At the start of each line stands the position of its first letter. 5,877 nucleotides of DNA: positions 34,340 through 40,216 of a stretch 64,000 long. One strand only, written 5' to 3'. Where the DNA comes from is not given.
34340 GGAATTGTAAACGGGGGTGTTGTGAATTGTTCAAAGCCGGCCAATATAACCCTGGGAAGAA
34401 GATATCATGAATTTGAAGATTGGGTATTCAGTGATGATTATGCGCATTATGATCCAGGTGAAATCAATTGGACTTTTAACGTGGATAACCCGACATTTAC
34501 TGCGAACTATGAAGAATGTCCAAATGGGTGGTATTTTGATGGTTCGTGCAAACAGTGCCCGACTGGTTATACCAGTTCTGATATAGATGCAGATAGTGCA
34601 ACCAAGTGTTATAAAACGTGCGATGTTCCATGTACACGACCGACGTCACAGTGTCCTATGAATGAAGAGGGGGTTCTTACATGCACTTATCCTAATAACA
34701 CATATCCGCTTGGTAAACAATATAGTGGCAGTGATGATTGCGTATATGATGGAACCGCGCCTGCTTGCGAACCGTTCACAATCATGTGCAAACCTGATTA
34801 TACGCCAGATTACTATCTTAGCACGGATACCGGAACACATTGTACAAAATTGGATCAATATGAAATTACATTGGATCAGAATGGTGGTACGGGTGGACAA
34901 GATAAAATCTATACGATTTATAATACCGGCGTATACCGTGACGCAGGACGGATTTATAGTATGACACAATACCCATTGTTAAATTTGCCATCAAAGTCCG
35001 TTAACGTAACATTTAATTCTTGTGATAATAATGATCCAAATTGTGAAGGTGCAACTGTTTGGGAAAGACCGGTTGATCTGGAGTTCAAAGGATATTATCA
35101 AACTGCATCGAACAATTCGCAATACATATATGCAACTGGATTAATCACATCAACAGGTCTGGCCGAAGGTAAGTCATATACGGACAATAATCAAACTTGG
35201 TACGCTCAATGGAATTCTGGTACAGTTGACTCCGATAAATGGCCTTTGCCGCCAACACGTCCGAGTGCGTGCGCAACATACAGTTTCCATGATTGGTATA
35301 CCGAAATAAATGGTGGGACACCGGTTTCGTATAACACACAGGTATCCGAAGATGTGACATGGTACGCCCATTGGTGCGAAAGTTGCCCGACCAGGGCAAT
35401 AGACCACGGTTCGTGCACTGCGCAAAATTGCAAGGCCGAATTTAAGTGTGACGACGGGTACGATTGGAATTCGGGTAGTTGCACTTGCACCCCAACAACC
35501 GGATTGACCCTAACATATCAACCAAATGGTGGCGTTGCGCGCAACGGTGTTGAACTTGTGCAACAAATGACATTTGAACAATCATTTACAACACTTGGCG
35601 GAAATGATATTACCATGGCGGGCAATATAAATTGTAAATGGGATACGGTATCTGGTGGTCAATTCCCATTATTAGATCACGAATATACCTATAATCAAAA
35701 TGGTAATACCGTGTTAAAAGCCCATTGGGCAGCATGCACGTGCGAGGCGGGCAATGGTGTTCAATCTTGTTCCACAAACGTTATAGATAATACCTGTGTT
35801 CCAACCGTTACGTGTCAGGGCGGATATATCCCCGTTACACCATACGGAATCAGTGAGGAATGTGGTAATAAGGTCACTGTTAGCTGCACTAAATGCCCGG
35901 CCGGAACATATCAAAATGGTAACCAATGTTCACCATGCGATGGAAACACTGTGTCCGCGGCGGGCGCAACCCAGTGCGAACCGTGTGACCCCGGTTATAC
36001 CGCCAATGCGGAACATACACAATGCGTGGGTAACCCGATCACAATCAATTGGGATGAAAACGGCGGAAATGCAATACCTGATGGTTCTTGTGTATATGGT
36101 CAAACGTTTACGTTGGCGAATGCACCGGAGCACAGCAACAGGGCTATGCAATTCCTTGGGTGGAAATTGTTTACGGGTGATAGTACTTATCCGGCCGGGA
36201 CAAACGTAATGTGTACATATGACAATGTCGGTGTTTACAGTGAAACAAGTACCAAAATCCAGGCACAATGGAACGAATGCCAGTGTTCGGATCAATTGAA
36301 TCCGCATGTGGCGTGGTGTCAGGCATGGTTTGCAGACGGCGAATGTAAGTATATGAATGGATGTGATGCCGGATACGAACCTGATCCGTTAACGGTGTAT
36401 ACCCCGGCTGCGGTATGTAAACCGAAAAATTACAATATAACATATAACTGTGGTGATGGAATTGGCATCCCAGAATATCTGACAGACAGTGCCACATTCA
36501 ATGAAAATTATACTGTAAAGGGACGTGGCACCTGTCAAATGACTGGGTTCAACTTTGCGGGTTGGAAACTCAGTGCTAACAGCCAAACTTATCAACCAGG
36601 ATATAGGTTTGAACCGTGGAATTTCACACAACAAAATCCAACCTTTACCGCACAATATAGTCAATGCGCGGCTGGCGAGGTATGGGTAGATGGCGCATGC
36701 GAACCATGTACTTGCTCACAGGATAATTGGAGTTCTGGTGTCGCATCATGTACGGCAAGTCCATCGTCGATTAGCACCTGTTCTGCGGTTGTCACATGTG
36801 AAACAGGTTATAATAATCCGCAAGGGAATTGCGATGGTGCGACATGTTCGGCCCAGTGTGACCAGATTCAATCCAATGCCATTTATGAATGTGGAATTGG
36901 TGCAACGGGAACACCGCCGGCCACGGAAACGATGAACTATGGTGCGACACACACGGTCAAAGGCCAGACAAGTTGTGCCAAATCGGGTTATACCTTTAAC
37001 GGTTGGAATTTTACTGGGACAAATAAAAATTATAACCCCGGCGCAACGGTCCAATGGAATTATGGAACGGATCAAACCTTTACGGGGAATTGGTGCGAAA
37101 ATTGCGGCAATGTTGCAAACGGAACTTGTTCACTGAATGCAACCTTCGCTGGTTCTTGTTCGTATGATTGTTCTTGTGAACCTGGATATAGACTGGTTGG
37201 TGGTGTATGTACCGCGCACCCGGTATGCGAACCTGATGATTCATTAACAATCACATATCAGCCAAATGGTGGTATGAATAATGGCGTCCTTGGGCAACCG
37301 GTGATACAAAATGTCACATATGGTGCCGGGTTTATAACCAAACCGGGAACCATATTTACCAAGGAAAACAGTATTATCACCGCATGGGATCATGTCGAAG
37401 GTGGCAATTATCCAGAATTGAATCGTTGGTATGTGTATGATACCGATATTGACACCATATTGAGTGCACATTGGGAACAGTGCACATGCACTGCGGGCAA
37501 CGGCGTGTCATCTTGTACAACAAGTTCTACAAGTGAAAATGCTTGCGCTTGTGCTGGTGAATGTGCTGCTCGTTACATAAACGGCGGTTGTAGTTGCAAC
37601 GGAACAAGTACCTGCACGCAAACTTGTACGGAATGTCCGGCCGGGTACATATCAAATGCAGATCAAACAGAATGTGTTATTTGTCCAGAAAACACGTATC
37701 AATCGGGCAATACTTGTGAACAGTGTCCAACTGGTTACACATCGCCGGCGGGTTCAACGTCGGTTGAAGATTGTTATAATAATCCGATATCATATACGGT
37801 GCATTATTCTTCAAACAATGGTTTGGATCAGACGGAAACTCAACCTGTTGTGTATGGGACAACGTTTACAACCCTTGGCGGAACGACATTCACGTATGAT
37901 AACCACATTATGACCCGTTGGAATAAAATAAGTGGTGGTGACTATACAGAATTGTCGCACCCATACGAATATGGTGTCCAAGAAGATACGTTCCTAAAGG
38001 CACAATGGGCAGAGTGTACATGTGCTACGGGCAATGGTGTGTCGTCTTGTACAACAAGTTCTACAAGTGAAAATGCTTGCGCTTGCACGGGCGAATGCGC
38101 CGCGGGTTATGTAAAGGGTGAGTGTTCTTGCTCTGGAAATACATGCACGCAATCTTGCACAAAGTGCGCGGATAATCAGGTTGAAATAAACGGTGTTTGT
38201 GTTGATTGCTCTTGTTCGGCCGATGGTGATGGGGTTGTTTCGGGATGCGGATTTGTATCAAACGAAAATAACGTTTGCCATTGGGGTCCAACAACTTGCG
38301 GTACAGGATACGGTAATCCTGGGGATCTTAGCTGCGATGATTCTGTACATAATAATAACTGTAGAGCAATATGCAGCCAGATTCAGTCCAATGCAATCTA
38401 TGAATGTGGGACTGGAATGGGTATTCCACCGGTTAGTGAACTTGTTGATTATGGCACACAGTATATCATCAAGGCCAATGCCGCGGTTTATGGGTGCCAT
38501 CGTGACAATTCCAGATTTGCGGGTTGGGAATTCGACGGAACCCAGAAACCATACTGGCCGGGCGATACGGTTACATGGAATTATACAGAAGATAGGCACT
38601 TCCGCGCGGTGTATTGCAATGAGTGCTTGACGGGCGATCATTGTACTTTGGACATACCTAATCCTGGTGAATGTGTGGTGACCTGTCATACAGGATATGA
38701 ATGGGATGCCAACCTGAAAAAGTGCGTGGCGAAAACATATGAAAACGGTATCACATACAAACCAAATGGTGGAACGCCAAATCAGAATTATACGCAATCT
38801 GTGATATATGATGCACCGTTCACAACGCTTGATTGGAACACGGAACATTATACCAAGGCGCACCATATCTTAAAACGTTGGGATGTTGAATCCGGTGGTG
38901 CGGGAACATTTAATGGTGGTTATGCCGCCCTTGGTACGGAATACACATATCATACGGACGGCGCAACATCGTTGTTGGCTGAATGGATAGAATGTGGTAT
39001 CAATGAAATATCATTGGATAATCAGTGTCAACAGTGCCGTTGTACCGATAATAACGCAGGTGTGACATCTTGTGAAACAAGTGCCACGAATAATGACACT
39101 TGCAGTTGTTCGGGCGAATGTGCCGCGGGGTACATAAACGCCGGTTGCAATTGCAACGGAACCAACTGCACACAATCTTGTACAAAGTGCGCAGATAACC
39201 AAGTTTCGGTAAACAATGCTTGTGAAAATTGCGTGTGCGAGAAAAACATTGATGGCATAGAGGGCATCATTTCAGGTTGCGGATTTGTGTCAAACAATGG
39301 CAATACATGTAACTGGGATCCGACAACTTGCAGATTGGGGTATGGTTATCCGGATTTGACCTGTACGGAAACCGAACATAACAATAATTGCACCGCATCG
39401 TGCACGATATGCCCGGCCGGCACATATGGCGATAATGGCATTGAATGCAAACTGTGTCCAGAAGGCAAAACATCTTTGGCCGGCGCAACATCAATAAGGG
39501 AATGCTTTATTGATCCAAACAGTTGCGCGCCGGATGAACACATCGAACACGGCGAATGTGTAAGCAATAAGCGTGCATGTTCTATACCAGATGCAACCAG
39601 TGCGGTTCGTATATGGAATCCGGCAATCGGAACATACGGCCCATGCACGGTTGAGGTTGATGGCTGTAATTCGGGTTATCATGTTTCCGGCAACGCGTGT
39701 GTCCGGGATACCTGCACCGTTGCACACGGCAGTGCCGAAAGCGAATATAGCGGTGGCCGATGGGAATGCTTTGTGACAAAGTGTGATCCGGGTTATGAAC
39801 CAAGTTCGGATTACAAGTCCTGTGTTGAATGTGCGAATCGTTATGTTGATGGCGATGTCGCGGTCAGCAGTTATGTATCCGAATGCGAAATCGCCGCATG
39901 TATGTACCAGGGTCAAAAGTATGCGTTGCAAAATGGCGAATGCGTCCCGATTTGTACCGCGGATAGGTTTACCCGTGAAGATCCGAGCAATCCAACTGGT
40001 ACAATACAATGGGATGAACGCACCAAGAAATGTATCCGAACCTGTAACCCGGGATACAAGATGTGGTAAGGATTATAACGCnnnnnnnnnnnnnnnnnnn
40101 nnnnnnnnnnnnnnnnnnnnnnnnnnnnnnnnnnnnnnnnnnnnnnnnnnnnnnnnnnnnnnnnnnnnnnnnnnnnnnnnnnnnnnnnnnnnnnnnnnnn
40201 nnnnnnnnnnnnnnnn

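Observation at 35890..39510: Ephrin-receptor-like (GCC2_GCC3-type) cysteine modules inside the giant protein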

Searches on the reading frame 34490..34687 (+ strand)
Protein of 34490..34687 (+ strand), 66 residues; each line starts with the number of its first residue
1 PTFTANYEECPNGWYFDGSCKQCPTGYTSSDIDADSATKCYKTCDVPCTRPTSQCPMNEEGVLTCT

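Call 8: search_protein_families(library=pfam, proteins=[window:34490-34687:+], max_evalue=10)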
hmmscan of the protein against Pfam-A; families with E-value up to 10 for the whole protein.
seq(66 aa): 0 families

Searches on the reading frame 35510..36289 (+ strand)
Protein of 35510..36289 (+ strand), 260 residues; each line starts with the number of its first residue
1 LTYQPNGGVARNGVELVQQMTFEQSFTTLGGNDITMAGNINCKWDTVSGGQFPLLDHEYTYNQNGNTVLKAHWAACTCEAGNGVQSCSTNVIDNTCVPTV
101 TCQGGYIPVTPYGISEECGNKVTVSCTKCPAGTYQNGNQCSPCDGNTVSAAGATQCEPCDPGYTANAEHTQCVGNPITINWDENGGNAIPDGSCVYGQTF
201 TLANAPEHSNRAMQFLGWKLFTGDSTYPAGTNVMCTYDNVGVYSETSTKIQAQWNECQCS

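Call 67: search_protein_families(library=pfam, proteins=[window:35510-36289:+], max_evalue=1)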
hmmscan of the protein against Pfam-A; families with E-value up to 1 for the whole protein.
window:35510-36289:+ (260 aa): 2 families
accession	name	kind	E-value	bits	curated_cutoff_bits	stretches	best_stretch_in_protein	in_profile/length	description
PF23091.2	TNFR_ELAPOR1_6th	-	0.0024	18.2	33.2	1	124-150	12-39/41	ELAPOR1-like, TNF receptor-like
PF07562.20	NCD3G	-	0.042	14.1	38.9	2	139-164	28-53/54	Nine Cysteines Domain of family 3 GPCR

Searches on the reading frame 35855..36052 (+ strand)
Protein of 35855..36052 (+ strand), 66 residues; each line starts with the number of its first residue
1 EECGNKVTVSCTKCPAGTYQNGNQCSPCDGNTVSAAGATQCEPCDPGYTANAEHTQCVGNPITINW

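Call 8: search_protein_families(library=pfam, proteins=[window:35855-36052:+], max_evalue=10)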
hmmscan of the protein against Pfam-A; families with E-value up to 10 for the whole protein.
seq(66 aa): 10 families
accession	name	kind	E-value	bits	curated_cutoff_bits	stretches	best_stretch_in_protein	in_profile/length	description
PF07562.20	NCD3G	-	0.00011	22.4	38.9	3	24-49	28-53/54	Nine Cysteines Domain of family 3 GPCR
PF23091.2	TNFR_ELAPOR1_6th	-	0.00011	22.4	33.2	2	9-35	12-39/41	ELAPOR1-like, TNF receptor-like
PF07699.19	Ephrin_rec_like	-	0.00025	21.2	23.1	2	6-29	6-32/48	Tyrosine-protein kinase ephrin type A/B receptor-like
PF03302.18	VSP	-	0.0016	17.8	31.4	1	8-48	90-132/397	Giardia variant-specific surface protein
PF13948.11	DUF4215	-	0.048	14.4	27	1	3-28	21-46/47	Domain of unknown function (DUF4215)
PF24633.1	DUF7630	-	0.3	11.7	27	1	36-58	18-43/45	Domain of unknown function (DUF7630)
PF00053.31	EGF_laminin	-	0.57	10.8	21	0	3-57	3-49/49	Laminin EGF domain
PF21671.2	CPL1-like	-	3.9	8.1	27.4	1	9-58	11-60/60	Protein CPL1-like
PF07645.21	EGF_CA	-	6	7.6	27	1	23-57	10-43/43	Calcium-binding EGF domain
PF05571.17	JAMP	-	6.6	6.7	25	1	4-31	12-40/292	JNK1/MAPK8-associated membrane protein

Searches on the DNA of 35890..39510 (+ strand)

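Call 59: search_dna_similar(query=window:35890-39510:+, collection=plasmids, mode=near, max_rows=5)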
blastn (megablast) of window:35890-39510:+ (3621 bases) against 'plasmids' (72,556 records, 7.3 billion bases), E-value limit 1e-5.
No match.

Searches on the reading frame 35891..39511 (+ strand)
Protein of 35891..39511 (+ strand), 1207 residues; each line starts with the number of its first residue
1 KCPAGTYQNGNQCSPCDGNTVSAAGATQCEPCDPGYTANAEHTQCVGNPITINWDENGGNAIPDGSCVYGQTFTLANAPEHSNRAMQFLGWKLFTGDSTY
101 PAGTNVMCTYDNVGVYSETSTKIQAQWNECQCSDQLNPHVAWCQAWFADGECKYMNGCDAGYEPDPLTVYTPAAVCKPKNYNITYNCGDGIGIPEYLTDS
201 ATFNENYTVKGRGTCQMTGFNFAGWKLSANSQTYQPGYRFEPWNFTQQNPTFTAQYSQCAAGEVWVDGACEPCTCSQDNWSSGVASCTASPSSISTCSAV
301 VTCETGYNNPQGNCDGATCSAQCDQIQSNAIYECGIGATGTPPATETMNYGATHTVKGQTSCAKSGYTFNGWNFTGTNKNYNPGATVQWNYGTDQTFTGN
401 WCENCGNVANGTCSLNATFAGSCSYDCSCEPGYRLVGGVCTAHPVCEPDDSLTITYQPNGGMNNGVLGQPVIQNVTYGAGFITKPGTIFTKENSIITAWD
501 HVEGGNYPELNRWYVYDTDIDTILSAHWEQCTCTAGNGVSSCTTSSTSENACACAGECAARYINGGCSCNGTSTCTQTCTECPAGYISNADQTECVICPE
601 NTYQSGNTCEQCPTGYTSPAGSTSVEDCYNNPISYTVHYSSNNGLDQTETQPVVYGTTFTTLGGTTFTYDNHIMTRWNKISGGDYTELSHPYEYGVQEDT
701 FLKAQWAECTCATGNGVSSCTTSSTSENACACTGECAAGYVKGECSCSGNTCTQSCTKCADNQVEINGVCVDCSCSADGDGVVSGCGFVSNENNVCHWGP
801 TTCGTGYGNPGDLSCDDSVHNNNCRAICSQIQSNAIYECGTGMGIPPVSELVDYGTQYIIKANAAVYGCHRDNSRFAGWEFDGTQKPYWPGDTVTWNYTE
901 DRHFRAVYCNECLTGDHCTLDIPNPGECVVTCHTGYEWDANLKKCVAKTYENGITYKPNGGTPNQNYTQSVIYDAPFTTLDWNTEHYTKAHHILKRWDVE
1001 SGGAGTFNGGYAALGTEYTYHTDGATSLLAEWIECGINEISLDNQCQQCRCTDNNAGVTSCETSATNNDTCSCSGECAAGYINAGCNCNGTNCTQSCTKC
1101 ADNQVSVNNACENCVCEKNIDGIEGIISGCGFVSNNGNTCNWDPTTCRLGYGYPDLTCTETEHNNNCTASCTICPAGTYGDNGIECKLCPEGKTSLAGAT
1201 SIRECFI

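Call 67: search_protein_families(library=pfam, proteins=[window:35891-39511:+], max_evalue=1)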
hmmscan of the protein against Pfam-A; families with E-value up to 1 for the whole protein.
window:35891-39511:+ (1207 aa): 2 families
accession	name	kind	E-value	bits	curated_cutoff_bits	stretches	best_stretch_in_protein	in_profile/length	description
PF09479.16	Flg_new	-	1.4e-10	41.6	27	4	51-110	2-58/65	Listeria-Bacteroides repeat domain (List_Bact_rpt)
PF23091.2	TNFR_ELAPOR1_6th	-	0.00065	20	33.2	3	589-618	8-37/41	ELAPOR1-like, TNF receptor-like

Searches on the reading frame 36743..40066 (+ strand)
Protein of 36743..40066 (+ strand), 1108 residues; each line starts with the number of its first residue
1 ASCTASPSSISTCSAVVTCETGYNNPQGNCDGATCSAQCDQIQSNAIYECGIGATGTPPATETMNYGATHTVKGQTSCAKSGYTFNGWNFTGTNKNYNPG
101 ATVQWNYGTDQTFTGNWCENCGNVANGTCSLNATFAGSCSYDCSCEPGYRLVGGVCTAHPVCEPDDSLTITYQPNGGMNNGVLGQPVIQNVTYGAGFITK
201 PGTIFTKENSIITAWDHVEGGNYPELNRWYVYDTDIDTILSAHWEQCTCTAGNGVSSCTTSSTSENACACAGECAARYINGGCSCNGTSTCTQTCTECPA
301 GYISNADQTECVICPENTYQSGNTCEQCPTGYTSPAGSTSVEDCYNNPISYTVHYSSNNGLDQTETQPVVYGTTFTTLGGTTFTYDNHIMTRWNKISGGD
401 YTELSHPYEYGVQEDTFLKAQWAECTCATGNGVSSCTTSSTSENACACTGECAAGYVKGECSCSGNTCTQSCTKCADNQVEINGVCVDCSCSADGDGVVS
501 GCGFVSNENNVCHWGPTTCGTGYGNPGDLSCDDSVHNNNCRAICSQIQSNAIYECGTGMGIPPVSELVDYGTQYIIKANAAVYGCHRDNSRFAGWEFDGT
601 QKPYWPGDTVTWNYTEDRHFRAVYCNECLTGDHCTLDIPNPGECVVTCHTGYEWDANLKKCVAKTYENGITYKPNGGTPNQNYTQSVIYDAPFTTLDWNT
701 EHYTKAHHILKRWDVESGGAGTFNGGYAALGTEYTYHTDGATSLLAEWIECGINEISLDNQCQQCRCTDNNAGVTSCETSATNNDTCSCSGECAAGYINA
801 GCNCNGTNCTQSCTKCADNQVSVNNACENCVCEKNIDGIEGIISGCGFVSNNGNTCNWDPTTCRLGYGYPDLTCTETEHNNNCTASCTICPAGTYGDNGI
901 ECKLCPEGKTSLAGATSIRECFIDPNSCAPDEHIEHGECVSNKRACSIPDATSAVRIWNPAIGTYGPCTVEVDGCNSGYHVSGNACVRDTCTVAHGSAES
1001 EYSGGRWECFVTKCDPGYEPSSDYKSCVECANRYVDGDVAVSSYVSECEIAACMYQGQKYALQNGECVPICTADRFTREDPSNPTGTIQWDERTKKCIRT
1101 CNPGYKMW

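Call 16: find_homologous_proteins(query=window:36743-40066:+, max_evalue=0.001)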
Query window:36743-40066:+ (1108 aa): 7 proteins with E <= 0.001 among 8000 candidates.
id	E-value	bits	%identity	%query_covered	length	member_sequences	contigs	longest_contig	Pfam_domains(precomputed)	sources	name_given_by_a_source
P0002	0.0e+0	2067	85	94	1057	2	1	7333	-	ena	-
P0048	0.0e+0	2018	75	100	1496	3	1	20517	PF09479.17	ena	-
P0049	0.0e+0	1763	75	92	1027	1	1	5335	-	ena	-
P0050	4.2e-61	225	46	21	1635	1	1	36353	PF09479.17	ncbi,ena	-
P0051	6.2e-26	109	43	15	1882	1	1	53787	PF09479.17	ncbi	-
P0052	2.8e-21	93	32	16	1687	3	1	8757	PF09479.17,PF07963.18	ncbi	-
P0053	9.9e-15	71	40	6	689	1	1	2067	PF09479.17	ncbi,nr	ncbi:MAG: InlB B-repeat-containing protein, partial [Alphaproteobacteria bacterium]|nr:InlB B-repeat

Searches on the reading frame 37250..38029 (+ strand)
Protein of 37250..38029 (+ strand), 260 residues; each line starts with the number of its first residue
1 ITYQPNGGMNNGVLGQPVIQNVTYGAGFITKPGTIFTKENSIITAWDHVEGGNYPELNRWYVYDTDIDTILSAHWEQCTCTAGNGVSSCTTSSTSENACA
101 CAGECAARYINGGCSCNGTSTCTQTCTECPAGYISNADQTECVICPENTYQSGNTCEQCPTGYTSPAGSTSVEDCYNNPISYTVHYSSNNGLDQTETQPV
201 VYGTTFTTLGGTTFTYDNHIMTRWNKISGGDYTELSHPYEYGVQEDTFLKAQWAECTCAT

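Call 67: search_protein_families(library=pfam, proteins=[window:37250-38029:+], max_evalue=1)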
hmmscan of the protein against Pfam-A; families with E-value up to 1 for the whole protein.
window:37250-38029:+ (260 aa): 5 families
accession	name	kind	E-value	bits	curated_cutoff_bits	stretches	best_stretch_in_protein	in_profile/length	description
PF07699.19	Ephrin_rec_like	-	1.4e-06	28.4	23.1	2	132-175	1-48/48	Tyrosine-protein kinase ephrin type A/B receptor-like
PF23091.2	TNFR_ELAPOR1_6th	-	0.00012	22.4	33.2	1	136-165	8-37/41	ELAPOR1-like, TNF receptor-like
PF07562.20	NCD3G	-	0.04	14.2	38.9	1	101-150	6-53/54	Nine Cysteines Domain of family 3 GPCR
PF12662.13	cEGF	-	0.065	13.5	26.6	1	126-143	4-20/24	Complement Clr-like EGF-like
PF12942.12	Archaeal_AmoA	-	0.15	12.2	25.6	1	200-243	41-83/183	Archaeal ammonia monooxygenase subunit A (AmoA)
